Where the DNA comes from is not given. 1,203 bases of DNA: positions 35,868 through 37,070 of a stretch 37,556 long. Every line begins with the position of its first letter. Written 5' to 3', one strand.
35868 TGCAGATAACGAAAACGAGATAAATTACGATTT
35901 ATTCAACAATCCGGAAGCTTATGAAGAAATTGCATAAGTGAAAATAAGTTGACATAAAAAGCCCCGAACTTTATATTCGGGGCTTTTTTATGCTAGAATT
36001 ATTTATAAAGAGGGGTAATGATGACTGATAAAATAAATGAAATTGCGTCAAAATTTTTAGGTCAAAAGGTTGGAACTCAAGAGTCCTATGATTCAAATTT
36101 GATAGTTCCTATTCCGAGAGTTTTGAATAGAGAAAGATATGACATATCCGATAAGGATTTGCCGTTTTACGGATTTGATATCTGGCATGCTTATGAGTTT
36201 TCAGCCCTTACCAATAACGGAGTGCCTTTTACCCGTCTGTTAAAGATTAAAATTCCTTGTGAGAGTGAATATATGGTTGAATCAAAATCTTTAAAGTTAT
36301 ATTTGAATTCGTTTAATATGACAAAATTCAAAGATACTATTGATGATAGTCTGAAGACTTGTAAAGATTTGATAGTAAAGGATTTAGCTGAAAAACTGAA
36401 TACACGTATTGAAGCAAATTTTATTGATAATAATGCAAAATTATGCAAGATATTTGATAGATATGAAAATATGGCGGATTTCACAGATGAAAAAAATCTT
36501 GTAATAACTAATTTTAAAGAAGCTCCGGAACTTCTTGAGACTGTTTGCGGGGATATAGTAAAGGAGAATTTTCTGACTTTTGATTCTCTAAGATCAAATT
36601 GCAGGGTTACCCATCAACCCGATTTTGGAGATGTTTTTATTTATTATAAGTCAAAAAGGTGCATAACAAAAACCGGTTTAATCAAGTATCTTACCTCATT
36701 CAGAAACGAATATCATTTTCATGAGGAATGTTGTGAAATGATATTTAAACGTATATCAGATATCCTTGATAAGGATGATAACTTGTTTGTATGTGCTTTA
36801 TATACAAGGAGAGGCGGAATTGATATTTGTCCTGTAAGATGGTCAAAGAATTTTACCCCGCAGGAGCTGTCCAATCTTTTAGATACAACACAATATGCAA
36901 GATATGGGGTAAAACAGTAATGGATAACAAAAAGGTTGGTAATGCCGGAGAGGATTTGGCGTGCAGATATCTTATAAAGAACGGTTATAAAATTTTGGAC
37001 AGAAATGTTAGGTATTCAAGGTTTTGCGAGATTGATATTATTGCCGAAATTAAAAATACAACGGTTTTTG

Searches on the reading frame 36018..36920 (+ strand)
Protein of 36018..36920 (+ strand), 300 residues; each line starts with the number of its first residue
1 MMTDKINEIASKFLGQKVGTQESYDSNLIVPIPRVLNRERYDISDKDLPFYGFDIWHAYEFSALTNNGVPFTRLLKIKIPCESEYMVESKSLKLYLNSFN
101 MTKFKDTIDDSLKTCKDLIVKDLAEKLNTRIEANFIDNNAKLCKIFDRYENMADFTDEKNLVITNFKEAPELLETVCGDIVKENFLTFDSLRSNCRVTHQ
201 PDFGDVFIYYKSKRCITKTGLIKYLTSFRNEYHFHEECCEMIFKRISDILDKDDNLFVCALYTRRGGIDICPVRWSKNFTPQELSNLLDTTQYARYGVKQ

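Call 41: find_encoding_contigs(protein=window:36018-36920:+, flank=10000, max_places=2)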
Protein window:36018-36920:+ (300 aa): no gene with exactly this product is on record in the collection.
